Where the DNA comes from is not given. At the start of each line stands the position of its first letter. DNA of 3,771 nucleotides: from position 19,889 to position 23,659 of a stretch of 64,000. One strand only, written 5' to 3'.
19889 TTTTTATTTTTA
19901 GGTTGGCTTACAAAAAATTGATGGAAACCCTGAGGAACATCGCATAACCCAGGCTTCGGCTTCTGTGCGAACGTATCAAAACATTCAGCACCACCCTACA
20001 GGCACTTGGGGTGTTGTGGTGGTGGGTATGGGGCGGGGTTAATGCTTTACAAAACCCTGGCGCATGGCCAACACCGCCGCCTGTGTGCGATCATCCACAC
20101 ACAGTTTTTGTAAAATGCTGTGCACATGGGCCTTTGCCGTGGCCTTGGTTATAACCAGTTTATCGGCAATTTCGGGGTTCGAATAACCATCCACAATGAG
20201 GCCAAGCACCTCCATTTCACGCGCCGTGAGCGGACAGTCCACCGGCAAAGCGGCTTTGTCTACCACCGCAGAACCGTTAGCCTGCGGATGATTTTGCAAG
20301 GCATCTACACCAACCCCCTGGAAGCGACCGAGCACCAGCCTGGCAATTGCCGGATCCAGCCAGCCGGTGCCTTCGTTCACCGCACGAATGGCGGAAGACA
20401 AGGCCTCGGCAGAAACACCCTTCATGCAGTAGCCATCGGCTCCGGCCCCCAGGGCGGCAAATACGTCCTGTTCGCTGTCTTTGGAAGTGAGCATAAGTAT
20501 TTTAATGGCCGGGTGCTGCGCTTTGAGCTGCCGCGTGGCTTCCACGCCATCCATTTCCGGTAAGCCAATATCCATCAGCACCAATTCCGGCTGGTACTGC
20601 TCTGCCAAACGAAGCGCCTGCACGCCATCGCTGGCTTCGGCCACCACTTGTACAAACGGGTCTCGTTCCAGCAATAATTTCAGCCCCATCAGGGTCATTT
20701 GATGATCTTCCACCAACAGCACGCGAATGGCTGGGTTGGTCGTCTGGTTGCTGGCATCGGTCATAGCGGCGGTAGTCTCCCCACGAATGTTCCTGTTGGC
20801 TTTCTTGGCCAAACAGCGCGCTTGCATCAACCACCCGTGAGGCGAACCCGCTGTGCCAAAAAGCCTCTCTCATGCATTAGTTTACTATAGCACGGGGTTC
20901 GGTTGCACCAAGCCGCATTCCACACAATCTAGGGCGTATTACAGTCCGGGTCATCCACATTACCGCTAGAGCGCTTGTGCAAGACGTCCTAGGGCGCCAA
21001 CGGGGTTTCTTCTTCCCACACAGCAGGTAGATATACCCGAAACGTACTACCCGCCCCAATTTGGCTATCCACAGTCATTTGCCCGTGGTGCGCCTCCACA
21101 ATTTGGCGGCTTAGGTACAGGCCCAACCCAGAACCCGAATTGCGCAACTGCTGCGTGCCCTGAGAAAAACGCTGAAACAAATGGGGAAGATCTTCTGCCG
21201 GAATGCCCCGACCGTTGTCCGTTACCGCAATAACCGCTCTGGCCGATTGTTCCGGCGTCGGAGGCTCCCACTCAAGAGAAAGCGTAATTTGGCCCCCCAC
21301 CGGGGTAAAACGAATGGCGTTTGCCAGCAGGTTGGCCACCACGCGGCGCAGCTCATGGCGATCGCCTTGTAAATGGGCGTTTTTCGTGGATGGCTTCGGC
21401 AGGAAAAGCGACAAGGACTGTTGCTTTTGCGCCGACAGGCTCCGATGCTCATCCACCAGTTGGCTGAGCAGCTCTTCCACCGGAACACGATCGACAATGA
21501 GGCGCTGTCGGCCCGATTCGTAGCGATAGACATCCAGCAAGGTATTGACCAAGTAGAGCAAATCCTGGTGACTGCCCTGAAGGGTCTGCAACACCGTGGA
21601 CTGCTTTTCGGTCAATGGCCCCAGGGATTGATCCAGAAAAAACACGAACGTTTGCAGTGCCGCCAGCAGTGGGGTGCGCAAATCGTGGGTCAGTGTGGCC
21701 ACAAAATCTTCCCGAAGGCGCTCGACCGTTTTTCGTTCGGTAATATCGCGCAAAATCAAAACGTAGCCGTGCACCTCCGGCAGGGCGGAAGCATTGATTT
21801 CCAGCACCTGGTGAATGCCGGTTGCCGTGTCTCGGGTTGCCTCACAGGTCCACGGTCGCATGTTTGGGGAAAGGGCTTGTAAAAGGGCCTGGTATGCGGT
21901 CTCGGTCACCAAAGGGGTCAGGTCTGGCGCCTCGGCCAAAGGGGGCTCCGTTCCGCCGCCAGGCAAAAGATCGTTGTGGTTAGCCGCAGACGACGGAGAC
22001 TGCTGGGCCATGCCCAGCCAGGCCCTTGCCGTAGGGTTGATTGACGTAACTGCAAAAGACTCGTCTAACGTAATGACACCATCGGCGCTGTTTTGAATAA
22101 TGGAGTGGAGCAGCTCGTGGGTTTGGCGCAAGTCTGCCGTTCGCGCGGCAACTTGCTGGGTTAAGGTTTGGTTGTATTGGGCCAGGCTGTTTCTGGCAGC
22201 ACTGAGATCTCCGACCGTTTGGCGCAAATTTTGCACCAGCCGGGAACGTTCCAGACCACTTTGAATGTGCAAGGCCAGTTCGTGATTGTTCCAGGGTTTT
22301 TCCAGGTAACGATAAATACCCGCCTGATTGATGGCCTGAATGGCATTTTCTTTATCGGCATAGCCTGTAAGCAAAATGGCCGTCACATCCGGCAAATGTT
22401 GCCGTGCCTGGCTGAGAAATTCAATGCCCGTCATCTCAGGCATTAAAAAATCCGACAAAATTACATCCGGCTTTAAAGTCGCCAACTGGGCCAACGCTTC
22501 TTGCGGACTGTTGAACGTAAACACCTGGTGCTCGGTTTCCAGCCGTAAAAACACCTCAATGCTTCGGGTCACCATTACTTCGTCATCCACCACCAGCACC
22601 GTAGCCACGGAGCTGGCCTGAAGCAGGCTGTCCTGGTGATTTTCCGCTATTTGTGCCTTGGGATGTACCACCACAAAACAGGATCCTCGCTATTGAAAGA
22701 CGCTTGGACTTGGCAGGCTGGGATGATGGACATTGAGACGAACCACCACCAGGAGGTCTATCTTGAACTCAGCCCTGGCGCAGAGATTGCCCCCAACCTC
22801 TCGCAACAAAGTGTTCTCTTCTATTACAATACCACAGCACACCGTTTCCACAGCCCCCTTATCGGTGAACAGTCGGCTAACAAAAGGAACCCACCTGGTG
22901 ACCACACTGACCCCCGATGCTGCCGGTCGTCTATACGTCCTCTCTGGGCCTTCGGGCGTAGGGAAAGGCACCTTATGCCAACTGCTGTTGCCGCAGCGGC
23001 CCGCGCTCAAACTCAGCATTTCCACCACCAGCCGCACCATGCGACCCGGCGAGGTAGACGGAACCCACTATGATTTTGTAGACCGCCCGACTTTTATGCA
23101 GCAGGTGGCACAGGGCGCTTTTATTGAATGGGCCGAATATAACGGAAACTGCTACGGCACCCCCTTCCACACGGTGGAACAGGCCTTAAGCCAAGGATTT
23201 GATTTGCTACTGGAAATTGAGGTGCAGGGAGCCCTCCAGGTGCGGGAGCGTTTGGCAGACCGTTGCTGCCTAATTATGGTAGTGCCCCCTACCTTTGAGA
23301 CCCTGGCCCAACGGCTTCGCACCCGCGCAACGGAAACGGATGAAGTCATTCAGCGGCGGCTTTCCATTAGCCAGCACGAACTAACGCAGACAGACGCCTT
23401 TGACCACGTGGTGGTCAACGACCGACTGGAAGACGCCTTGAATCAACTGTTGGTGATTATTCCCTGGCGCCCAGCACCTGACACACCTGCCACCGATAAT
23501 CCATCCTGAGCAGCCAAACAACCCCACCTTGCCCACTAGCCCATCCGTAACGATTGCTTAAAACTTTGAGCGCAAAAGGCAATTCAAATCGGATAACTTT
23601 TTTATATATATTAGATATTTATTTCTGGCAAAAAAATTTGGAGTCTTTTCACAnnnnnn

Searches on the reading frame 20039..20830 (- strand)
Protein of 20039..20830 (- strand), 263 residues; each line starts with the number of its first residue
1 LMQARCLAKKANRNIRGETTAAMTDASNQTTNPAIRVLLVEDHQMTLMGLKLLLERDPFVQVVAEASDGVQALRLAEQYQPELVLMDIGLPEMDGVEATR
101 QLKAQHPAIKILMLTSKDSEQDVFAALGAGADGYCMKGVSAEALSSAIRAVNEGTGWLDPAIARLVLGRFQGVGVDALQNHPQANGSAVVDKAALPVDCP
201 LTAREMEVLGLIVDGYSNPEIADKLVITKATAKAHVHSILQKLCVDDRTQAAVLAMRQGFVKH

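Call 34: search_protein_families(library=pfam, proteins=[window:20039-20830:-], max_evalue=0.001)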
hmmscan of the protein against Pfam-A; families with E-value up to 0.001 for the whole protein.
window:20039-20830:- (263 aa): 3 families
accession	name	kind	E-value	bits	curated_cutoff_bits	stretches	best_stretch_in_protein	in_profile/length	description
PF00072.30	Response_reg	-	3.2e-28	98.6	30.2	1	37-149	1-111/111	Response regulator receiver domain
PF00196.25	GerE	-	1.5e-16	60.1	23.5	1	200-255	2-57/57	Bacterial regulatory proteins, luxR family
PF08281.18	Sigma70_r4_2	-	0.00089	19.3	25.7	0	201-243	11-54/54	Sigma-70, region 4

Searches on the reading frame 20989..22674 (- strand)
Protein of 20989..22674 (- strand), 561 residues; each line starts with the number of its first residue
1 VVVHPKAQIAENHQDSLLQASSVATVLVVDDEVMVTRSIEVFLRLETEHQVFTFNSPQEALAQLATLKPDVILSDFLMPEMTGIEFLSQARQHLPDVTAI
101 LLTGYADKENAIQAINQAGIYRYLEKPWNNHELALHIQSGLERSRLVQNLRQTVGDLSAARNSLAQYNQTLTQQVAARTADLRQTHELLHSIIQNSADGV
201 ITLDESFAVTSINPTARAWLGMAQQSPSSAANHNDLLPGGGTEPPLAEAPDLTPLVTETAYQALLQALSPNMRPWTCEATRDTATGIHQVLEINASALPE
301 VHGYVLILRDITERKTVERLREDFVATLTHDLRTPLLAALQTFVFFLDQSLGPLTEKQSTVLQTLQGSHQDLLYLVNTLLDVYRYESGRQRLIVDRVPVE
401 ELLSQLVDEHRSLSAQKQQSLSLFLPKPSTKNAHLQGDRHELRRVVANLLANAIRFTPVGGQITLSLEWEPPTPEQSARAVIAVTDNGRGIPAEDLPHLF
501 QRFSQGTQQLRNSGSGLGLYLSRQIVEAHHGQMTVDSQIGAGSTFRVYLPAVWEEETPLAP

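Call 65: search_protein_families(library=pfam, proteins=[window:20989-22674:-], max_evalue=0.001)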
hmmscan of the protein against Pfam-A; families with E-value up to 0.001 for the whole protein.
window:20989-22674:- (561 aa): 4 families
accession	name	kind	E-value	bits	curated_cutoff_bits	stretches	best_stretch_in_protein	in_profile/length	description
PF02518.31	HATPase_c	-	9.7e-31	106.9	26.4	1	437-551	1-109/111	Histidine kinase-, DNA gyrase B-, and HSP90-like ATPase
PF00072.30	Response_reg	-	9e-24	84.2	30.2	1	26-137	1-110/111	Response regulator receiver domain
PF00512.31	HisKA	-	4.6e-11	43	26.9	1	321-388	2-66/66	His Kinase A (phospho-acceptor) domain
PF08448.16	PAS_4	-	5.6e-06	27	23.1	1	195-315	3-109/110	PAS fold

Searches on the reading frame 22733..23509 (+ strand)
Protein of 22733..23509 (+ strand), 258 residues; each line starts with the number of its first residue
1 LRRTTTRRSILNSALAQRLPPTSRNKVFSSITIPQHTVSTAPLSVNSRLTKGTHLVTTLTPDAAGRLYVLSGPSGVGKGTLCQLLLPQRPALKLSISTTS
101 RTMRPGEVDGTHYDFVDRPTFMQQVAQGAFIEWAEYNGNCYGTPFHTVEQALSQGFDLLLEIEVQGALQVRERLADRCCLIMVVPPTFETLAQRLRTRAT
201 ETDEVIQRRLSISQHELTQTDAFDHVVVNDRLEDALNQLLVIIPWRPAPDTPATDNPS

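Call 65: search_protein_families(library=pfam, proteins=[window:22733-23509:+], max_evalue=0.001)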
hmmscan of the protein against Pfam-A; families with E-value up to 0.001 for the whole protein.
window:22733-23509:+ (258 aa): 3 families
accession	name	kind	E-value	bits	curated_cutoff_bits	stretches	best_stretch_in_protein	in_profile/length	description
PF00625.27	Guanylate_kin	-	1.9e-40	138.9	25.2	1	65-240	2-176/182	Guanylate kinase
PF03193.22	RsgA_GTPase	-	1.8e-05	25.1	30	1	54-108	95-146/174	RsgA GTPase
PF13671.12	AAA_33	-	2.6e-05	25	27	1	67-205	1-128/143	AAA domain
